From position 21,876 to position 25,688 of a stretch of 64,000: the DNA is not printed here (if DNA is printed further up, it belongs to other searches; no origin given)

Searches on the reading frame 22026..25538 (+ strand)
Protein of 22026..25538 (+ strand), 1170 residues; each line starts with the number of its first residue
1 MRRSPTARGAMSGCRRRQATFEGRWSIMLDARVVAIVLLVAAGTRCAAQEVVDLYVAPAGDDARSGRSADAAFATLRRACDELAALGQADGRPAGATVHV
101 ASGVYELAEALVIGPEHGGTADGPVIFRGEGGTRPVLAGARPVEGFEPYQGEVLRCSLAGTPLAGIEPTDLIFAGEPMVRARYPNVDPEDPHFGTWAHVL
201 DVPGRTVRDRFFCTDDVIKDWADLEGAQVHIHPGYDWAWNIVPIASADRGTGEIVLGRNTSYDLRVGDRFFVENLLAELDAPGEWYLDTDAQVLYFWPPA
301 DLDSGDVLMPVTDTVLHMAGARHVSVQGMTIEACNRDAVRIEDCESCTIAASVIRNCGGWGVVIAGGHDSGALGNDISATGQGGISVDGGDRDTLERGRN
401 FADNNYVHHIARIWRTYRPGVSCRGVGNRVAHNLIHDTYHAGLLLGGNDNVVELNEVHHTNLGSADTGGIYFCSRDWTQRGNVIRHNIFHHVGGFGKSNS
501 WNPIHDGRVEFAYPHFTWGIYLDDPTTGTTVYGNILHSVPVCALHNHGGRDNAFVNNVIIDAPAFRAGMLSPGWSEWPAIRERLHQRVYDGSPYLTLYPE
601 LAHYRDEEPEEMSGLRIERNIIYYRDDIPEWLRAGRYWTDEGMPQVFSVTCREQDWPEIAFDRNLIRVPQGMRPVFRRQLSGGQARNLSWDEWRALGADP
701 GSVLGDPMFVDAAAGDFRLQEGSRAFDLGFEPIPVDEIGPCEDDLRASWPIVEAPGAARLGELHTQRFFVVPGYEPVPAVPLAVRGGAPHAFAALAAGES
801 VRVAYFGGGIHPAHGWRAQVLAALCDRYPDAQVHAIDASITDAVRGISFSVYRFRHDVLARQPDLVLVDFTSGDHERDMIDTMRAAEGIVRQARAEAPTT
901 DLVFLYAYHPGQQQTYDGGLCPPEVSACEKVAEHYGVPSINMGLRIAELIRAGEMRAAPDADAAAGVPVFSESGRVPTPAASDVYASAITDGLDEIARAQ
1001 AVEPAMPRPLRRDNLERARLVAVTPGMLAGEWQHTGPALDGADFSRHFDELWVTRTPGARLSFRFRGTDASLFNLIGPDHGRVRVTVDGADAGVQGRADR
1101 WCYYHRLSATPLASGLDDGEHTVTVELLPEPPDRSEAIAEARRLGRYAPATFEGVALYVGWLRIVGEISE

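Call 11: search_protein_families(library=pfam, proteins=[window:22026-25538:+], max_evalue=0.001)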
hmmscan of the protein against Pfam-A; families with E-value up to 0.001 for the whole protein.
window:22026-25538:+ (1170 aa): 3 families
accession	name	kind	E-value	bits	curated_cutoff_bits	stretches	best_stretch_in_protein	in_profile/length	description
PF13229.12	Beta_helix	-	3.2e-13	50.1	25.9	2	375-559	16-158/158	Right handed beta helix region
PF05048.19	NosD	-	6.3e-06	26.2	23.6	0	317-406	64-151/212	Periplasmic copper-binding protein (NosD)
PF21231.2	GH141_M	-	0.00069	19.9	27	0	269-298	126-155/156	GH141 insertion domain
